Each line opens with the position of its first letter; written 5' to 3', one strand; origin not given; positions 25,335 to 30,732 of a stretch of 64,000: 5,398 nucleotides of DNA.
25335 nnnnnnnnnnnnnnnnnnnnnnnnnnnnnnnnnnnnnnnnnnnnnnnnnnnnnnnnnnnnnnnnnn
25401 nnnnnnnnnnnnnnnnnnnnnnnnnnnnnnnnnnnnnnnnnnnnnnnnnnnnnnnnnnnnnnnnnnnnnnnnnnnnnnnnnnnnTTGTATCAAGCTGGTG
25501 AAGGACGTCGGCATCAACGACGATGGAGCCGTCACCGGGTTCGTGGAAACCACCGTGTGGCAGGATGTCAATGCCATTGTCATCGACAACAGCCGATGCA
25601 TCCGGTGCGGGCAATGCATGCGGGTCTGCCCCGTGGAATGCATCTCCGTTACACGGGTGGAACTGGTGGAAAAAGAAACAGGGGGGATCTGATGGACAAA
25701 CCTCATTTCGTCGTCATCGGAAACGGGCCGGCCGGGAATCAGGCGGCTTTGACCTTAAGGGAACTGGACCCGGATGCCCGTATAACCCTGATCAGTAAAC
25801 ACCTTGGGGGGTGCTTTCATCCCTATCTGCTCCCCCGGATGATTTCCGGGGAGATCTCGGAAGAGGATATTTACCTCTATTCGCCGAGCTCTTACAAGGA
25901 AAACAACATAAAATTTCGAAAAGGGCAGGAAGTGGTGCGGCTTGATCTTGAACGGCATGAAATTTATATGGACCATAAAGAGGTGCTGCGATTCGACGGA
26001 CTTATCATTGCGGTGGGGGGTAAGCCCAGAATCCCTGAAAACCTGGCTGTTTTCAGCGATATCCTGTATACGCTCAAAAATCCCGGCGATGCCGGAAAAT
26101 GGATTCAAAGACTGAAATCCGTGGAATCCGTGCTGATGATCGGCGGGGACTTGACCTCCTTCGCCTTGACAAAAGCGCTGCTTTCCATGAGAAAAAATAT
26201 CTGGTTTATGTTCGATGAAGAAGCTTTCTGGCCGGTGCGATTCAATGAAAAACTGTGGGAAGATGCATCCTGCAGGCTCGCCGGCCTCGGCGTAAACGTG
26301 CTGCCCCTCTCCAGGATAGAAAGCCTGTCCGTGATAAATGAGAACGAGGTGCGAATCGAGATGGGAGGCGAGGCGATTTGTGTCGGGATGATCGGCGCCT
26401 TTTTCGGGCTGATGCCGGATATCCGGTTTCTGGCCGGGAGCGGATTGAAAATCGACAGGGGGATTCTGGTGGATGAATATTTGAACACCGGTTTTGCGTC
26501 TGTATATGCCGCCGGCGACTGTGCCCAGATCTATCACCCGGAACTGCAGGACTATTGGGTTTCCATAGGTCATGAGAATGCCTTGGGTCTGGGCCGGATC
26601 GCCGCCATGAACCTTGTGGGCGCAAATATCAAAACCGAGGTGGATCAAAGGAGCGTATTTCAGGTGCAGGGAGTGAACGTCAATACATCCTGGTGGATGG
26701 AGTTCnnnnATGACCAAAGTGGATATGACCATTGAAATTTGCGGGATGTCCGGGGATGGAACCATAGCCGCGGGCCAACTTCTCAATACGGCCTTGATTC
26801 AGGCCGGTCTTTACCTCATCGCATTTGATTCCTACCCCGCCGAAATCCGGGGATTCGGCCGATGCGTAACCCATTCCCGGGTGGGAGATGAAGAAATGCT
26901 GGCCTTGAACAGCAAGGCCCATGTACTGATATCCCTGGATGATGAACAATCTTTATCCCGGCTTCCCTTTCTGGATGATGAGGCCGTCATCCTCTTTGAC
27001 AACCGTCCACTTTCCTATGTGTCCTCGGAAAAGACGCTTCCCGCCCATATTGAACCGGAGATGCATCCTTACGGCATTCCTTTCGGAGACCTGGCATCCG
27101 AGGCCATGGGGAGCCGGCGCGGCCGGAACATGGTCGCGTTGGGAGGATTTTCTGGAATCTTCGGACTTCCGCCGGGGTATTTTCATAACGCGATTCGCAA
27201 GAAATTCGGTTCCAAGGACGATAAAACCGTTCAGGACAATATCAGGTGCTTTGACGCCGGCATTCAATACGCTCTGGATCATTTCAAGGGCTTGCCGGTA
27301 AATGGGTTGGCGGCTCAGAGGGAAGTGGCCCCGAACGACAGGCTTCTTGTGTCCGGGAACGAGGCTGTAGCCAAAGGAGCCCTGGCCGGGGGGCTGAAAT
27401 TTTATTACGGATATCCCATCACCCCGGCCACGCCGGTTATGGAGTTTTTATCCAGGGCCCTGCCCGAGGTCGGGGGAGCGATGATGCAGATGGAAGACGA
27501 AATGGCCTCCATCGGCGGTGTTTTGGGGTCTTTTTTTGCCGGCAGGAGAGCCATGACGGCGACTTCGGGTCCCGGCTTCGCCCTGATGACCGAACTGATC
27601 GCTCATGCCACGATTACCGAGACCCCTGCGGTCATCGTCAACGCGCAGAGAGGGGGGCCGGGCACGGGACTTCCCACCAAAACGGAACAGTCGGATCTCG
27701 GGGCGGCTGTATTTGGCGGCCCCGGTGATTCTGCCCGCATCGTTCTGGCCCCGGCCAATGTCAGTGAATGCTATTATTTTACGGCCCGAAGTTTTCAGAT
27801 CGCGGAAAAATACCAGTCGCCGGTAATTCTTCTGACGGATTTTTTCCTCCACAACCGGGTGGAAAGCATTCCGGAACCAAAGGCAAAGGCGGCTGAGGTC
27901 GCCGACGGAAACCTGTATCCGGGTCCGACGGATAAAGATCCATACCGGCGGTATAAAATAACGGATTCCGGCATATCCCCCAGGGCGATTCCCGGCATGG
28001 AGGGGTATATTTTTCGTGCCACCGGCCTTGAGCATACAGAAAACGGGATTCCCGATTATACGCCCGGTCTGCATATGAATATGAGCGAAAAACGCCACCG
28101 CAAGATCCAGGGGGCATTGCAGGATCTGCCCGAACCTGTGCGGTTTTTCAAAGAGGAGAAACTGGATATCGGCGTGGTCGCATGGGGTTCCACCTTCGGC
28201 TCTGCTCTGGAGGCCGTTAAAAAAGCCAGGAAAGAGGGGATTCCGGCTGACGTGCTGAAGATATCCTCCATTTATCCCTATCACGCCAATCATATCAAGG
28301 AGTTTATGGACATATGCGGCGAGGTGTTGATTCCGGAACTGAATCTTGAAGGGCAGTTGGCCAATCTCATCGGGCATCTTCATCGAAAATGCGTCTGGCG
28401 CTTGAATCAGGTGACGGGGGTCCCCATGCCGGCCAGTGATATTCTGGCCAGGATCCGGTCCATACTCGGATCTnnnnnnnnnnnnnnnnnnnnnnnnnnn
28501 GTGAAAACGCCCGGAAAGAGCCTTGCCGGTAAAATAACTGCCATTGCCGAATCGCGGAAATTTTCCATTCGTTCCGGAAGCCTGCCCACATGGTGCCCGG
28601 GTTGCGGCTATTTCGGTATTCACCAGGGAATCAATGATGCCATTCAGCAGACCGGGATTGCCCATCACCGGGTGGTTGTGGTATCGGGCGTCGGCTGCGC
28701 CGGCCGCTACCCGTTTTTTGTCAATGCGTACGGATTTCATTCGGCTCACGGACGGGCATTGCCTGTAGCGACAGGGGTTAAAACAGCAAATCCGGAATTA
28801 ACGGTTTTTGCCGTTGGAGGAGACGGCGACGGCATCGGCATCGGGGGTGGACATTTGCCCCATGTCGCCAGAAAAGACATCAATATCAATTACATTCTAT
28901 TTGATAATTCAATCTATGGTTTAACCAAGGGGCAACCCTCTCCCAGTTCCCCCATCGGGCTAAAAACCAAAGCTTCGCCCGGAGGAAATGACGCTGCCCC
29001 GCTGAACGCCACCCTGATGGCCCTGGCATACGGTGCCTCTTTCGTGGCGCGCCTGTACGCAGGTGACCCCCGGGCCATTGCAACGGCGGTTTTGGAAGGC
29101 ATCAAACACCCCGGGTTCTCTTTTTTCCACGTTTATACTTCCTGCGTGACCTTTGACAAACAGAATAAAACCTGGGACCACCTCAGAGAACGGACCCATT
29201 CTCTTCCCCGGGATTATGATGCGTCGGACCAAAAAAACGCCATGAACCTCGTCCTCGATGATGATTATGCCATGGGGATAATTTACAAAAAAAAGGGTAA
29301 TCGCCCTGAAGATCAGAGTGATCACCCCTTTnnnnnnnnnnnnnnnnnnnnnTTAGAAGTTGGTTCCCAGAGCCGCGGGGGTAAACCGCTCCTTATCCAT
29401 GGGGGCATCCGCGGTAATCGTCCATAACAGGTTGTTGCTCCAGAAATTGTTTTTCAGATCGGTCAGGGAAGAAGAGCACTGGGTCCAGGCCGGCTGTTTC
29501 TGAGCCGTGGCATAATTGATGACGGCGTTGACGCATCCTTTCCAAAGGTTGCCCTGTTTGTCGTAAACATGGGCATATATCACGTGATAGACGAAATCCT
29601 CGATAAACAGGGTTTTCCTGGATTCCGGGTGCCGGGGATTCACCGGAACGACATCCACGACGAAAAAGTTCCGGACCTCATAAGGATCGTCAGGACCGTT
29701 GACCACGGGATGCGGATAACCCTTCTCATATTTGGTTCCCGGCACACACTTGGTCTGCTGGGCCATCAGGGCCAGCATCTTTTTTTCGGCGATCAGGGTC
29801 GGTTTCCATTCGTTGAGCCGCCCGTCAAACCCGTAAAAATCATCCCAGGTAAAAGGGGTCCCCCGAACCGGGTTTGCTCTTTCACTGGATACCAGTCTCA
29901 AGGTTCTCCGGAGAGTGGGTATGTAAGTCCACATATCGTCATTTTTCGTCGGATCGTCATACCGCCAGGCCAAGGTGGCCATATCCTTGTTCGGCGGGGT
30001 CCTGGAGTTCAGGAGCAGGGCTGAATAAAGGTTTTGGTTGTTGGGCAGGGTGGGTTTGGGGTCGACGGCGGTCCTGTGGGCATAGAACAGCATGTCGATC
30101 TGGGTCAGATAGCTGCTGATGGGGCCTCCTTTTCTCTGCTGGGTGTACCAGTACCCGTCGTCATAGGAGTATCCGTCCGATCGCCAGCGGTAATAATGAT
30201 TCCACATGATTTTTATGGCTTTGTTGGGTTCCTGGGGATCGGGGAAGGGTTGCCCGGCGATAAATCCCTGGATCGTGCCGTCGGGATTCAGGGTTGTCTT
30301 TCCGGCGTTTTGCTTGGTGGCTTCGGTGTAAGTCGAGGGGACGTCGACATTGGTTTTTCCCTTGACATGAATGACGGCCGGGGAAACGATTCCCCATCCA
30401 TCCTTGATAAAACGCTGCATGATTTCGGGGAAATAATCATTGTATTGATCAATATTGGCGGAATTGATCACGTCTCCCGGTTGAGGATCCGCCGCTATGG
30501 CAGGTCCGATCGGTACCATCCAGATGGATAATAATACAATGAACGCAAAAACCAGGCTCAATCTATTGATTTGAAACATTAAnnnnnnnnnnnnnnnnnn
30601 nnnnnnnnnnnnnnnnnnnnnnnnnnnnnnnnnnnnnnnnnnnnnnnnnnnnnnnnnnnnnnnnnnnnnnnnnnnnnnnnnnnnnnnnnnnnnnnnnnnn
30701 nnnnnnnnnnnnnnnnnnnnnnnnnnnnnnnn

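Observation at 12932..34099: Three paralogous 1040-1100 aa sigma54 activators with an unrecognised ~550-aa N-terminal sensor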

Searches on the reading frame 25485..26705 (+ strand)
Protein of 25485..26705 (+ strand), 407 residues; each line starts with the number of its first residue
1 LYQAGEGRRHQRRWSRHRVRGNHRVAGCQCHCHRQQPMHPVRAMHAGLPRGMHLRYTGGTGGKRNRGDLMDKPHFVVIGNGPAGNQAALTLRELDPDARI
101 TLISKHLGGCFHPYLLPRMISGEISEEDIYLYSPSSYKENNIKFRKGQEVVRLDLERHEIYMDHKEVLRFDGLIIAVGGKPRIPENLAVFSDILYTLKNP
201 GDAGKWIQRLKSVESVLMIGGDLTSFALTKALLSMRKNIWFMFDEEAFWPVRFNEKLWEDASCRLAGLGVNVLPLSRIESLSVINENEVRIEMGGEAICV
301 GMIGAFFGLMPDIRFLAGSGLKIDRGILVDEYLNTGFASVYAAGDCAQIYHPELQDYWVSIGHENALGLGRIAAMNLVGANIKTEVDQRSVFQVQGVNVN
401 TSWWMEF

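Call 10: search_protein_families(library=pfam, proteins=[window:25485-26705:+], max_evalue=0.001)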
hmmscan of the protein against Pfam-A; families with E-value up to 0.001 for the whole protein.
window:25485-26705:+ (407 aa): 1 family
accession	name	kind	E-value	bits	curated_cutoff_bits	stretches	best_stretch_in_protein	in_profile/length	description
PF07992.20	Pyr_redox_2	-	2e-30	106.7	26.1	1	74-349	2-278/291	Pyridine nucleotide-disulphide oxidoreductase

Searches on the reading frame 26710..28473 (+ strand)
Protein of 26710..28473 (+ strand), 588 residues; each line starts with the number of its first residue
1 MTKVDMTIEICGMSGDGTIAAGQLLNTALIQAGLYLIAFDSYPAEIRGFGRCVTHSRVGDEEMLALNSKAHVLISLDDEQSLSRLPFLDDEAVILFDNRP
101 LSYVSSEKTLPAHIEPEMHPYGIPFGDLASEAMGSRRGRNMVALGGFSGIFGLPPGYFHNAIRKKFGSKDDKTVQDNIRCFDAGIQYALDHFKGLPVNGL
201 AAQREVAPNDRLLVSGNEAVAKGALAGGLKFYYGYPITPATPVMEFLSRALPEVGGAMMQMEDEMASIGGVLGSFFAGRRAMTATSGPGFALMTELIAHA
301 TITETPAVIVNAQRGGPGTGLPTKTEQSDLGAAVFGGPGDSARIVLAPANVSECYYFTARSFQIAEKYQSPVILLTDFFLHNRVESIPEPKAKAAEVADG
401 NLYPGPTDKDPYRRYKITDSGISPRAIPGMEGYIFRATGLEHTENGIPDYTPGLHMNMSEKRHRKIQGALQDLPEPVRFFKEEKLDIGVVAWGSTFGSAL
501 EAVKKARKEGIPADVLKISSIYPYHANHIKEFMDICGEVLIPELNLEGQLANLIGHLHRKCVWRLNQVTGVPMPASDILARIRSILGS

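Call 10: search_protein_families(library=pfam, proteins=[window:26710-28473:+], max_evalue=0.001)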
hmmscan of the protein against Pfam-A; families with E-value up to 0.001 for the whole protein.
window:26710-28473:+ (588 aa): 4 families
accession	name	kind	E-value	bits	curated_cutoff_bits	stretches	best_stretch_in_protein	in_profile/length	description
PF01855.24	POR_N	-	1.5e-57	195.4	27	1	223-451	2-220/231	Pyruvate flavodoxin/ferredoxin oxidoreductase, thiamine diP-bdg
PF01558.24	POR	-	5.7e-27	95.4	27.4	1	15-186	2-173/173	Pyruvate ferredoxin/flavodoxin oxidoreductase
PF17147.9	PFOR_II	-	2.1e-07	31.7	27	1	486-554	2-74/102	Pyruvate:ferredoxin oxidoreductase core domain II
PF02780.25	Transketolase_C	-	3.8e-07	30.5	25.9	1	483-543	8-68/124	Transketolase, C-terminal domain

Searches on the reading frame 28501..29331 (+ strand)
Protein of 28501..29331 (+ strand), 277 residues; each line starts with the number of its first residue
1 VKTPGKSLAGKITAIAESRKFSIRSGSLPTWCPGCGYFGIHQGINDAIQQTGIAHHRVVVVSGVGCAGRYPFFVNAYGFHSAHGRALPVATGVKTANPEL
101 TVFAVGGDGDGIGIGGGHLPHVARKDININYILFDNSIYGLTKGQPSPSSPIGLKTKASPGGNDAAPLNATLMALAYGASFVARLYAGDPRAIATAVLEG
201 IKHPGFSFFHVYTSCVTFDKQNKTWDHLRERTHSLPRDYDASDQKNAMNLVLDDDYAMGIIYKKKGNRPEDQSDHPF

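Call 10: search_protein_families(library=pfam, proteins=[window:28501-29331:+], max_evalue=0.001)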
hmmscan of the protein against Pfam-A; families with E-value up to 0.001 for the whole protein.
window:28501-29331:+ (277 aa): 2 families
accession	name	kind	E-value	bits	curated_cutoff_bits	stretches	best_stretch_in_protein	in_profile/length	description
PF02775.26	TPP_enzyme_C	-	7.5e-28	97.7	21.9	1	73-211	21-151/151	Thiamine pyrophosphate enzyme, C-terminal TPP binding domain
PF12367.13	PFO_beta_C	-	4.2e-12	46.4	24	1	215-267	1-54/66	Pyruvate ferredoxin oxidoreductase beta subunit C terminal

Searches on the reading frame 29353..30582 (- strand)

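Call 10: search_protein_families(library=pfam, proteins=[window:29353-30582:-], max_evalue=0.001)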
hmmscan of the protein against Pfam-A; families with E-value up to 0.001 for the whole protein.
window:29353-30582:- (409 aa): 2 families
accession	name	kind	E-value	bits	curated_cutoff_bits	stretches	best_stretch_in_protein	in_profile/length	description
PF07044.18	DUF1329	-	1.9e-48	166.1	23.1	1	38-405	1-367/368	Protein of unknown function (DUF1329)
PF17131.11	LolA_like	-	6.3e-15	55.7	30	1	197-290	14-102/184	Outer membrane lipoprotein-sorting protein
